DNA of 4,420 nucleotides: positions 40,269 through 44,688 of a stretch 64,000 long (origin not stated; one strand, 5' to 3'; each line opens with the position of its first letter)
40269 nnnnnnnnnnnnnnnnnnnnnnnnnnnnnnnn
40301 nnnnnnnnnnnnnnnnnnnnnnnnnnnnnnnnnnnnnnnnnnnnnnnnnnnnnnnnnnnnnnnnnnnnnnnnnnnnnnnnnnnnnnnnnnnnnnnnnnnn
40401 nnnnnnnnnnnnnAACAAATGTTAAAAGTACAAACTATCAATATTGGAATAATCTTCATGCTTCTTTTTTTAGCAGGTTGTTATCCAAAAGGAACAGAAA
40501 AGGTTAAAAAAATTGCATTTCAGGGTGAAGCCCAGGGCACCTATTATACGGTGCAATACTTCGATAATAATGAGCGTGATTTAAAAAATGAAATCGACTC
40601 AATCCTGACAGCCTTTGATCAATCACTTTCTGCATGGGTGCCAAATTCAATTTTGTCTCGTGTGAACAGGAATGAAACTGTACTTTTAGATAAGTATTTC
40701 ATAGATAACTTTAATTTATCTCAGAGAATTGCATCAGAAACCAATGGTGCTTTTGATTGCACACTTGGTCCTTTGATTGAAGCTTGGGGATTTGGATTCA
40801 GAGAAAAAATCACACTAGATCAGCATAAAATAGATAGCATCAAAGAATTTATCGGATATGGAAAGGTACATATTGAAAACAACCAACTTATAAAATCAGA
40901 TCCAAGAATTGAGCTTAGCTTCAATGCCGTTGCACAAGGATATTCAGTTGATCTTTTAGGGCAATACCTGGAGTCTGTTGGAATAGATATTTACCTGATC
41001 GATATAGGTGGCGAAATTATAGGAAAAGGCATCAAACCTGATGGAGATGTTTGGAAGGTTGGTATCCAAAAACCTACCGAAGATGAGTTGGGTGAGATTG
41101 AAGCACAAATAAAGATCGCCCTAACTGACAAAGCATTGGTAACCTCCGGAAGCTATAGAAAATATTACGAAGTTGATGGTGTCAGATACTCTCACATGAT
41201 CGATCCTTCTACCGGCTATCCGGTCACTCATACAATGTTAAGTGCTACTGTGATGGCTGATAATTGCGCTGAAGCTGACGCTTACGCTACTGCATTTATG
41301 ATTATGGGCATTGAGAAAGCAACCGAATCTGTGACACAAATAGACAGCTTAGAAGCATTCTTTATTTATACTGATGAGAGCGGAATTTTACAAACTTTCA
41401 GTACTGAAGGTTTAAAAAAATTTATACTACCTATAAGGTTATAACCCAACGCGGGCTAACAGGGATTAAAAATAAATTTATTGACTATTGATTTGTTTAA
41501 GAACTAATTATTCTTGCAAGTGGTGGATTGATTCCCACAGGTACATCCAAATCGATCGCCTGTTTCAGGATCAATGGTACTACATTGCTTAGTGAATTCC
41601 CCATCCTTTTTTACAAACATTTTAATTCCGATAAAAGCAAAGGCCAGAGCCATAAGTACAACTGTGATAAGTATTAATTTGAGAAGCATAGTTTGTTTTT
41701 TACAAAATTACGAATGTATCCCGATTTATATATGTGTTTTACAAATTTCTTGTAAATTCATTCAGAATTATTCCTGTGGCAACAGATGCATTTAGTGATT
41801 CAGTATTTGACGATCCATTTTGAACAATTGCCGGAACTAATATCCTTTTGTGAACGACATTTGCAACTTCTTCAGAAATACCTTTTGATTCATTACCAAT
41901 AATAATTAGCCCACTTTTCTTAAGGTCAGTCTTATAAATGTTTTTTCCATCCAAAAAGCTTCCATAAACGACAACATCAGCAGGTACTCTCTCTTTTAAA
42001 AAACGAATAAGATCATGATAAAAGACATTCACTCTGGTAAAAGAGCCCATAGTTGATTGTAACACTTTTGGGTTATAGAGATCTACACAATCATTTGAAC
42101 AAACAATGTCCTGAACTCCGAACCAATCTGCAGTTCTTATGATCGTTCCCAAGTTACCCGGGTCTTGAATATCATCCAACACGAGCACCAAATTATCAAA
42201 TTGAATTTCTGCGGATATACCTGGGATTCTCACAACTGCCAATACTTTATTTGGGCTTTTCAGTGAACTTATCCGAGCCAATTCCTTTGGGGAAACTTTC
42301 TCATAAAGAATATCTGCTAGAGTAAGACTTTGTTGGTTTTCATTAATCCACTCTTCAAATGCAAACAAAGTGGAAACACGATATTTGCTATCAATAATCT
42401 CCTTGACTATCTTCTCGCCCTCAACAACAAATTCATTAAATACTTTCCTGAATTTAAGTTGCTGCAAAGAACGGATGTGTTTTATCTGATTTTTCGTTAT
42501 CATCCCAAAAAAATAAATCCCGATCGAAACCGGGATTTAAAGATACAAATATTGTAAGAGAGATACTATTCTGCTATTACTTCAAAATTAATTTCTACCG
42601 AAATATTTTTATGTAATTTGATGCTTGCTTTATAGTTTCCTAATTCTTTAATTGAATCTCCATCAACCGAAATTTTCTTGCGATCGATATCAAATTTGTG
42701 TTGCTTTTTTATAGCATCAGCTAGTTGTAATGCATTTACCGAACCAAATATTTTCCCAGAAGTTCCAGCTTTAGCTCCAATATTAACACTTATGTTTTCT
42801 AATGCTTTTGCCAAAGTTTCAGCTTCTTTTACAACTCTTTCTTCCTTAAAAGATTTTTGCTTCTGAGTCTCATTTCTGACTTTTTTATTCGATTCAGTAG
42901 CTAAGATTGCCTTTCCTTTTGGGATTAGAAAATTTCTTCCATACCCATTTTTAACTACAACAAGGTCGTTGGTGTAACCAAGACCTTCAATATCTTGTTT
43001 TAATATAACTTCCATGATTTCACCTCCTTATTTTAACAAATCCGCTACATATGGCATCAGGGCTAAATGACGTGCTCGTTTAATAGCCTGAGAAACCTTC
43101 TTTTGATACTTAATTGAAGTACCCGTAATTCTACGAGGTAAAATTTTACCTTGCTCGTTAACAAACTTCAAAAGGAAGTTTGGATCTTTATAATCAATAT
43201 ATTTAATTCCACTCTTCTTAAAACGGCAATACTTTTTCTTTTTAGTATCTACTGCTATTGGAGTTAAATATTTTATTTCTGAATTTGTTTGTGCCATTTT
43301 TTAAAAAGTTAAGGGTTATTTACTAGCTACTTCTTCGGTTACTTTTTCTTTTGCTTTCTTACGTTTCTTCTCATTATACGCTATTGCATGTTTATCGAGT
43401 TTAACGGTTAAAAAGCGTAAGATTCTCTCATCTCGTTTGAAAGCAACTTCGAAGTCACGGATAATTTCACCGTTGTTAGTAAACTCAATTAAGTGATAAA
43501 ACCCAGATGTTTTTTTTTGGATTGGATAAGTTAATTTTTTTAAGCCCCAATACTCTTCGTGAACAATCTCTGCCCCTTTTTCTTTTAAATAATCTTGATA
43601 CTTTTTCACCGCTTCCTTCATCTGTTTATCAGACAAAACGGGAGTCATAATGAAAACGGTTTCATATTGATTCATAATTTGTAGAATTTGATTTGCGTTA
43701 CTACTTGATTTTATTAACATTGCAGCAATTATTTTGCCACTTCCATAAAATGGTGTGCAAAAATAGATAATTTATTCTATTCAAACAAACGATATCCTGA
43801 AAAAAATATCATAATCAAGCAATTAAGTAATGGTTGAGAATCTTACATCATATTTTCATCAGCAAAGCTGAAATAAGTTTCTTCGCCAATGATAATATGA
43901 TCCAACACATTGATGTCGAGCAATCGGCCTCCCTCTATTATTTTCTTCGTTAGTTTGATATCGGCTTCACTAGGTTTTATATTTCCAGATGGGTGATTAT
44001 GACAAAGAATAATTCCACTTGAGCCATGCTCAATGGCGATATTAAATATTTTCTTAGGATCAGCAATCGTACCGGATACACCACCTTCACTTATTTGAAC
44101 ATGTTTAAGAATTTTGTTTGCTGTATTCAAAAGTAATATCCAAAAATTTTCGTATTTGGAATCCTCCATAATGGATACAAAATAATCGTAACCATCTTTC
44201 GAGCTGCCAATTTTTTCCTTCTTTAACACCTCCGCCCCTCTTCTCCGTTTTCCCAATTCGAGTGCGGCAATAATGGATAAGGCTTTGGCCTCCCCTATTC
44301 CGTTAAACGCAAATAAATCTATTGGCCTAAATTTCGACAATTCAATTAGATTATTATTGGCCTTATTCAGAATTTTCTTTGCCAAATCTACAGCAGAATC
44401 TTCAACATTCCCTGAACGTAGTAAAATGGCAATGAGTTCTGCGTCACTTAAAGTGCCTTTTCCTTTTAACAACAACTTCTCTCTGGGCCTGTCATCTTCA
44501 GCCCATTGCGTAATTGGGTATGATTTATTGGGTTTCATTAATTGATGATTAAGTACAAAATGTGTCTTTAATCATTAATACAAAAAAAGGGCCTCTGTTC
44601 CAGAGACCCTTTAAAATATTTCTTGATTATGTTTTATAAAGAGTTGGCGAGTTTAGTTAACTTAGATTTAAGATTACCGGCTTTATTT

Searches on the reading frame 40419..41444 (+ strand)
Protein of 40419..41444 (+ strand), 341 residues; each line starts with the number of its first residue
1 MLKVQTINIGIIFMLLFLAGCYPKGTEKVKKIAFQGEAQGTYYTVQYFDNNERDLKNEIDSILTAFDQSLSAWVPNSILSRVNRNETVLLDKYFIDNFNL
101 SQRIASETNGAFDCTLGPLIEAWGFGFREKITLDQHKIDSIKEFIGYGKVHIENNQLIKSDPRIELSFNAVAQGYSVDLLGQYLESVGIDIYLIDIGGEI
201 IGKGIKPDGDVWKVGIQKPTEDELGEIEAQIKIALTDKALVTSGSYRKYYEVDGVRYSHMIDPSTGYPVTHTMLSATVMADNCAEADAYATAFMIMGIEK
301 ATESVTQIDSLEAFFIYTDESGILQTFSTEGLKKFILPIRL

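Call 3: search_protein_families(library=pfam, proteins=[window:40419-41444:+])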
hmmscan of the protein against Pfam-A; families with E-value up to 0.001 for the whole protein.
window:40419-41444:+ (341 aa): 1 family
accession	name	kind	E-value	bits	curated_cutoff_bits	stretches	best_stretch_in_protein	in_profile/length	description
PF02424.20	ApbE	-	3.2e-79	266.6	25.6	1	40-315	2-266/266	ApbE family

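Call 4: search_protein_families(library=ncbifam, proteins=[window:40419-41444:+])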
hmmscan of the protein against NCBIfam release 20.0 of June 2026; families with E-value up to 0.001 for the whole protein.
window:40419-41444:+ (341 aa): 1 family
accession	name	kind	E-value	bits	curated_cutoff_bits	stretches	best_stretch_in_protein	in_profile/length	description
NF007774.0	PRK10461.1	equivalog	3.2e-67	226.9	498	1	6-337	5-347/351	FAD:protein FMN transferase ApbE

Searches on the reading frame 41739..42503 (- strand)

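Call 52: search_protein_families(library=pfam, proteins=[window:41739-42503:-], max_evalue=0.01)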
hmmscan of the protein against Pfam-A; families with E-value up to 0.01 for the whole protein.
window:41739-42503:- (254 aa): 3 families
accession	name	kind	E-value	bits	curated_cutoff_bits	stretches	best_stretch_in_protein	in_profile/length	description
PF00588.24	SpoU_methylase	-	7.4e-33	114.1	29.7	1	105-247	2-141/142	SpoU rRNA Methylase family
PF22435.1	MRM3-like_sub_bind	-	1.1e-16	61.4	27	1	4-89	1-84/84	MRM3-like substrate binding domain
PF08032.17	SpoU_sub_bind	-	2.8e-06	28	22.8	1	26-92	1-71/76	RNA 2'-O ribose methyltransferase substrate binding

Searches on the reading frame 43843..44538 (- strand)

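Call 52: search_protein_families(library=pfam, proteins=[window:43843-44538:-], max_evalue=0.01)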
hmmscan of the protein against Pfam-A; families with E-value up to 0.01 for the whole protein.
window:43843-44538:- (231 aa): 3 families
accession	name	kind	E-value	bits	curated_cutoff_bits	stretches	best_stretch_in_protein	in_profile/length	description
PF04002.20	RadC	-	9.5e-43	145.4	22.1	1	111-229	2-120/121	RadC-like JAB domain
PF20582.4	UPF0758_N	-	1.1e-26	93.2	27.1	1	9-86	1-76/77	UPF0758 N-terminal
PF14464.11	Prok-JAB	-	0.0098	16.2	25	0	160-210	50-95/114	Prokaryotic homologs of the JAB domain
